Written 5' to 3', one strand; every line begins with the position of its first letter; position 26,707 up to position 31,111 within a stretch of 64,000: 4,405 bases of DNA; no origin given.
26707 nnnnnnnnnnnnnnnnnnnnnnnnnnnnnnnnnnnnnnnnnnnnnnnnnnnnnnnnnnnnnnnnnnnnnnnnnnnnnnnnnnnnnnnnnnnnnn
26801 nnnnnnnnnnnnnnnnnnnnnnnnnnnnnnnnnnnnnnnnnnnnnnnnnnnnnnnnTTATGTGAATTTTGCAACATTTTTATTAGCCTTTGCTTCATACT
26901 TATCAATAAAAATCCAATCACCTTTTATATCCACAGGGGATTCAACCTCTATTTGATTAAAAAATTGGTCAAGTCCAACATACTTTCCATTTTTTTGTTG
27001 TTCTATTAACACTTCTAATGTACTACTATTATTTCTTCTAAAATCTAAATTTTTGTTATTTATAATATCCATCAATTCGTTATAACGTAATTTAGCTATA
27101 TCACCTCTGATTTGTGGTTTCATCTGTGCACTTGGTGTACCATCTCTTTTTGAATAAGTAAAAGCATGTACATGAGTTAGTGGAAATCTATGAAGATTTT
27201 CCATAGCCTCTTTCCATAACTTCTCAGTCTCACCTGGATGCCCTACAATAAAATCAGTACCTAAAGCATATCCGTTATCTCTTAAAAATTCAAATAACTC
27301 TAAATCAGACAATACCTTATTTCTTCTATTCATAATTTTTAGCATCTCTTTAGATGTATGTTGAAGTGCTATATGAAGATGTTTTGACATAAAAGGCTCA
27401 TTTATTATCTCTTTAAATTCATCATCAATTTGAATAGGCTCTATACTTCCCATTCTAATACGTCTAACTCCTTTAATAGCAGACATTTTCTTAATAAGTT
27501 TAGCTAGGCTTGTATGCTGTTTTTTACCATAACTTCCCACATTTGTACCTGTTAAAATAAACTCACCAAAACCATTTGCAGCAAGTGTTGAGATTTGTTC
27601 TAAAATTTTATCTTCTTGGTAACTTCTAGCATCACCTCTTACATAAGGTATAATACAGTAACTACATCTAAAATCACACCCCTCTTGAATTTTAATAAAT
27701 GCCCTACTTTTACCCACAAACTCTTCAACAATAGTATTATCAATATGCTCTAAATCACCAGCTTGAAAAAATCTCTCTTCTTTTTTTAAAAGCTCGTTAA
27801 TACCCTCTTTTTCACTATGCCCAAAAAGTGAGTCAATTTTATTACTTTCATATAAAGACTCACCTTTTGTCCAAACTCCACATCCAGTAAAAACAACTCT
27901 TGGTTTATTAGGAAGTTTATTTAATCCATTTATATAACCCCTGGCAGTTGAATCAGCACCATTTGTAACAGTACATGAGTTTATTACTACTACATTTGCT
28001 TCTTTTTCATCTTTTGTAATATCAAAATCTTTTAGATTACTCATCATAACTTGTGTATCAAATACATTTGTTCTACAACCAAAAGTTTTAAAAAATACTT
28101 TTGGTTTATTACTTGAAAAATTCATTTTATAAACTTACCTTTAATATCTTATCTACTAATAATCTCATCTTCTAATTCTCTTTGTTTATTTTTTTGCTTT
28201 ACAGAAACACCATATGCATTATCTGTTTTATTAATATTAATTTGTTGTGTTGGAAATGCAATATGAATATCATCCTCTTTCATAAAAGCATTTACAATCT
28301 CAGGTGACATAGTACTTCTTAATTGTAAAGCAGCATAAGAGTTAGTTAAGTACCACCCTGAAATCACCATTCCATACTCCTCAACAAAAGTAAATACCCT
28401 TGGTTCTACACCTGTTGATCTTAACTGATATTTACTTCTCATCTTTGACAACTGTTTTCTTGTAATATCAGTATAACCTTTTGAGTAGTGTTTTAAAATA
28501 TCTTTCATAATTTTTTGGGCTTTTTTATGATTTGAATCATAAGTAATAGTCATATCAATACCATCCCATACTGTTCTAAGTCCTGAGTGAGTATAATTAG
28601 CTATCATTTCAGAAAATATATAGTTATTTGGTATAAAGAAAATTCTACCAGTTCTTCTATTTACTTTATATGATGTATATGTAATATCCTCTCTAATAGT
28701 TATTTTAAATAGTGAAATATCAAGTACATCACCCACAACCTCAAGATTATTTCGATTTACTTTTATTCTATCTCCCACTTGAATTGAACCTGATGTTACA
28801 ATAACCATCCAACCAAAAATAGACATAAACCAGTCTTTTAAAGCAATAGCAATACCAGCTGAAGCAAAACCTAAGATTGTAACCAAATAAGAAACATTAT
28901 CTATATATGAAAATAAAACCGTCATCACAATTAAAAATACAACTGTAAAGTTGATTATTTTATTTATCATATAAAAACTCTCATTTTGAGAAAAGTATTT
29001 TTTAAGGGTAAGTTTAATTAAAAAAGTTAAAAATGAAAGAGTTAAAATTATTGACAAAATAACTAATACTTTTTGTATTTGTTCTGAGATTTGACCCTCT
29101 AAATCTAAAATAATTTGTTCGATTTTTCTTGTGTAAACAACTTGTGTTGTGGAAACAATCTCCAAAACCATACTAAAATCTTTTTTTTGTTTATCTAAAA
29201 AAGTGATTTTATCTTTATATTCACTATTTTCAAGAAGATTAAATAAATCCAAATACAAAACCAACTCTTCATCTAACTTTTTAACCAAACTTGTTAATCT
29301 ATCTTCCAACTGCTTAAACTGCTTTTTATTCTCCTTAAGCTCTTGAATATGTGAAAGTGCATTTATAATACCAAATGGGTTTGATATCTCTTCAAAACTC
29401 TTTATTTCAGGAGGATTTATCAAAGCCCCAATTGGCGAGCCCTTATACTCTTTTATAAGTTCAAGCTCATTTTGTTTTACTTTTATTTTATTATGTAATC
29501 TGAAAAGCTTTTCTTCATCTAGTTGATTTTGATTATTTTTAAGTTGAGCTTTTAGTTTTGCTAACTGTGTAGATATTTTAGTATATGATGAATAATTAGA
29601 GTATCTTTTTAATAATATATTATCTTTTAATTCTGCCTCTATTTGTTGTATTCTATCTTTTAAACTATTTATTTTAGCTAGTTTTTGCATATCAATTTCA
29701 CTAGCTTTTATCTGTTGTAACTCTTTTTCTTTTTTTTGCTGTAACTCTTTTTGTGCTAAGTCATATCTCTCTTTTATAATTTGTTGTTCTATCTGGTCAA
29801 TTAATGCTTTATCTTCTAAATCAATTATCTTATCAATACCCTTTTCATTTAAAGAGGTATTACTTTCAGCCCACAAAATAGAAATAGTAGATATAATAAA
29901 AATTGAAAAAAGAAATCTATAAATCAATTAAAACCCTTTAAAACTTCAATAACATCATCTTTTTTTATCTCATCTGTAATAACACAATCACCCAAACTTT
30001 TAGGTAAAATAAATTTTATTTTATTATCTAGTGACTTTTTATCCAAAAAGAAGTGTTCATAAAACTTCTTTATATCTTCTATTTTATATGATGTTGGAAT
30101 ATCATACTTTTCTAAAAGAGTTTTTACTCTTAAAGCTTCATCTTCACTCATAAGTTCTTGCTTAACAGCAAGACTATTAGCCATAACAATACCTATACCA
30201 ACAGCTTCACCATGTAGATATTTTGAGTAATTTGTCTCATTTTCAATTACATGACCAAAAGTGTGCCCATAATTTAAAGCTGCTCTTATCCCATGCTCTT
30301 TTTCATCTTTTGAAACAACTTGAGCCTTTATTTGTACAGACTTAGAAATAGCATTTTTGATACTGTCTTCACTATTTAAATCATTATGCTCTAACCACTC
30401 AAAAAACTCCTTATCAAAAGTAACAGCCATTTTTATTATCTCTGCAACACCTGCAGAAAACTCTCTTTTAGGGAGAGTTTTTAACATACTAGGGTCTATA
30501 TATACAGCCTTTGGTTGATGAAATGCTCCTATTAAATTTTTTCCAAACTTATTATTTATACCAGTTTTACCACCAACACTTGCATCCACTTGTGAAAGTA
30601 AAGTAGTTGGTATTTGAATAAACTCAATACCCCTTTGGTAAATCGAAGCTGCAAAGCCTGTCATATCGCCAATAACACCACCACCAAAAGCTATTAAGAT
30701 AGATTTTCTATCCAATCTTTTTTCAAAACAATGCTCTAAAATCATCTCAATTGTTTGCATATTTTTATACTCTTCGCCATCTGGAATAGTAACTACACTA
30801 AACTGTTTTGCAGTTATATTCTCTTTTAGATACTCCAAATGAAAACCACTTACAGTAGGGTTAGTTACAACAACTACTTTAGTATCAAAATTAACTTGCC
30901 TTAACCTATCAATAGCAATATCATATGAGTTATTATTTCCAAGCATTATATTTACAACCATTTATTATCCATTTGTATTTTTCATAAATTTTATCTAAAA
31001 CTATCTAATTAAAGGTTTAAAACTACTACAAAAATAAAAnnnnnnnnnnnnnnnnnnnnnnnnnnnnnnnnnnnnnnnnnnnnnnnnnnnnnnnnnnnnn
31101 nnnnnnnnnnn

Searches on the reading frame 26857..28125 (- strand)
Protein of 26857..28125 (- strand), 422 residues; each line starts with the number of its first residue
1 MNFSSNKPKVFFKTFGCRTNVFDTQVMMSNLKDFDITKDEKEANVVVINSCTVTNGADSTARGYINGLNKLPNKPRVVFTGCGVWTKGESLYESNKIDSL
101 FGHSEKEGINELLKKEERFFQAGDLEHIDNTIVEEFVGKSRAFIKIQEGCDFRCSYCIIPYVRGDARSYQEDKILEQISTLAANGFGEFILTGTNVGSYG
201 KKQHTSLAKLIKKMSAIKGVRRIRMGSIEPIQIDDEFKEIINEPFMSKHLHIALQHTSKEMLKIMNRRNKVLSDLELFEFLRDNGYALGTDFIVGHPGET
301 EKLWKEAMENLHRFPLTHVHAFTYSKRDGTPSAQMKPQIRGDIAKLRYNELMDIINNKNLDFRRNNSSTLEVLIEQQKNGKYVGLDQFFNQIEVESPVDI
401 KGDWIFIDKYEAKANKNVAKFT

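Call 44: search_protein_families(library=ncbifam, max_evalue=0.00001, proteins=[window:26857-28125:-])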
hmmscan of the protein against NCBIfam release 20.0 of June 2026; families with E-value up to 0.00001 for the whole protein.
window:26857-28125:- (422 aa): 15 families
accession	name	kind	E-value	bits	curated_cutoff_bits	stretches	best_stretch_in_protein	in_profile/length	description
TIGR01579.1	MiaB-like-C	equivalog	2.3e-116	389.5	357.05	1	12-397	1-403/416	tRNA (N(6)-L-threonylcarbamoyladenosine(37)-C(2))-methylthiotransferase MtaB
TIGR00089.1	TIGR00089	subfamily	3.6e-106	355.5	251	1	9-417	1-427/429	MiaB/RimO family radical SAM methylthiotransferase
TIGR01574.1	miaB-methiolase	equivalog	1.5e-69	235.2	355.3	1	9-403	1-412/437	tRNA (N6-isopentenyl adenosine(37)-C2)-methylthiotransferase MiaB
TIGR01578.1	MiaB-like-B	hypoth_equivalog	2.3e-58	198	314.7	1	9-394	1-393/421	tRNA (N(6)-L-threonylcarbamoyladenosine(37)-C(2))-methylthiotransferase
TIGR01125.1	TIGR01125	equivalog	9.9e-56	189.6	356.95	1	9-380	1-383/432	30S ribosomal protein S12 methylthiotransferase RimO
NF010916.0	PRK14336.1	equivalog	1.8e-35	122.5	606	1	8-407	2-398/418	tRNA (N6-isopentenyl adenosine(37)-C2)-methylthiotransferase MiaB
TIGR04013.1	B12_SAM_MJ_1487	hypoth_equivalog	8.9e-18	64.3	251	1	139-338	149-359/382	TIGR04013 family B12-binding domain/radical SAM domain-containing protein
TIGR04014.1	B12_SAM_MJ_0865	equivalog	7.3e-17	61.3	360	1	128-316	147-338/434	methyl-coenzyme M reductase glutamine C-methyltransferase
TIGR04072.2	rSAM_ladder_B12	equivalog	8e-10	37.9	360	1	109-322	146-357/443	lipid biosynthesis B12-binding/radical SAM protein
NF033712.0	B12_rSAM_KedN5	subfamily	2.9e-08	32.4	700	1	142-302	196-358/624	KedN5 family methylcobalamin-dependent radical SAM C-methyltransferase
TIGR04479.1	bcpD_PhpK_rSAM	subfamily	8e-08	31.1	600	1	133-313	233-408/504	PhpK family radical SAM P-methyltransferase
TIGR03956.1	rSAM_HydE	equivalog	2.6e-06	26.9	254.6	1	140-315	49-220/340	[FeFe] hydrogenase H-cluster radical SAM maturase HydE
TIGR02026.1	BchE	equivalog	2.7e-06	26.5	481.35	1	137-314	190-365/497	magnesium-protoporphyrin IX monomethyl ester anaerobic oxidative cyclase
TIGR03821.1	EFP_modif_epmB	equivalog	5.6e-06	25.6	369.3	1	130-254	84-208/321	EF-P beta-lysylation protein EpmB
TIGR00238.1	TIGR00238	subfamily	7e-06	25.2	199.2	0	139-251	112-230/331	KamA family radical SAM protein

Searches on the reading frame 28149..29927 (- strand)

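Call 44: search_protein_families(library=ncbifam, max_evalue=0.00001, proteins=[window:28149-29927:-])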
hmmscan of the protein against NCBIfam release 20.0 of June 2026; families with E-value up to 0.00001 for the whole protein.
window:28149-29927:- (592 aa): 1 family
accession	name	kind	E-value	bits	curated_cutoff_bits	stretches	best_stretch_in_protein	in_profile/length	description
NF047602.1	MscsSHelicob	equivalog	5e-09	36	400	1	286-483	12-194/260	small-conductance mechanosensitive channel MscS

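Call 71: search_protein_families(library=pfam, max_evalue=0.0001, proteins=[window:28149-29927:-])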
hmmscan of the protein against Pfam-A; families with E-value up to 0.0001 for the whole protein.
window:28149-29927:- (592 aa): 2 families
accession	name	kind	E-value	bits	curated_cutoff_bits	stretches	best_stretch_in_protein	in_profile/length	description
PF00924.24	MS_channel_2nd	-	5.8e-12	46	20.2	1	366-447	2-68/68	Mechanosensitive ion channel, beta-domain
PF21082.3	MS_channel_3rd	-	4e-05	24.4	21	0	457-514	3-60/88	Mechanosensitive ion channel MscS, C-terminal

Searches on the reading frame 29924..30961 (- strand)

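Call 44: search_protein_families(library=ncbifam, max_evalue=0.00001, proteins=[window:29924-30961:-])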
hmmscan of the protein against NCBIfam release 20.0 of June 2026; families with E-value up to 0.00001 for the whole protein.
window:29924-30961:- (345 aa): 6 families
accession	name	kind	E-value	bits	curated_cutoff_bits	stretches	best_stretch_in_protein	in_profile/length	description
TIGR01357.1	aroB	equivalog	1.7e-114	382.6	305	1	15-340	12-342/344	3-dehydroquinate synthase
TIGR04425.1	P_lya_rel_AroB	hypoth_equivalog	1.8e-74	250.8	400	1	16-342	16-342/348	AroB-related putative sugar phosphate phospholyase (cyclizing)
NF004852.0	PRK06203.1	equivalog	1.2e-58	198.9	333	1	42-288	75-329/407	3-dehydroquinate synthase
NF010627.0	PRK14021.1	equivalog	5.3e-53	180.2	565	1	55-340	239-536/542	bifunctional shikimate kinase/3-dehydroquinate synthase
NF010556.0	PRK13951.1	equivalog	1.6e-50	172.4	560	1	29-341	188-491/492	bifunctional shikimate kinase AroK/3-dehydroquinate synthase AroB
NF002022.0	PRK00843.1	equivalog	5.4e-16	58.5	413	1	4-180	13-177/350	NAD(P)-dependent glycerol-1-phosphate dehydrogenase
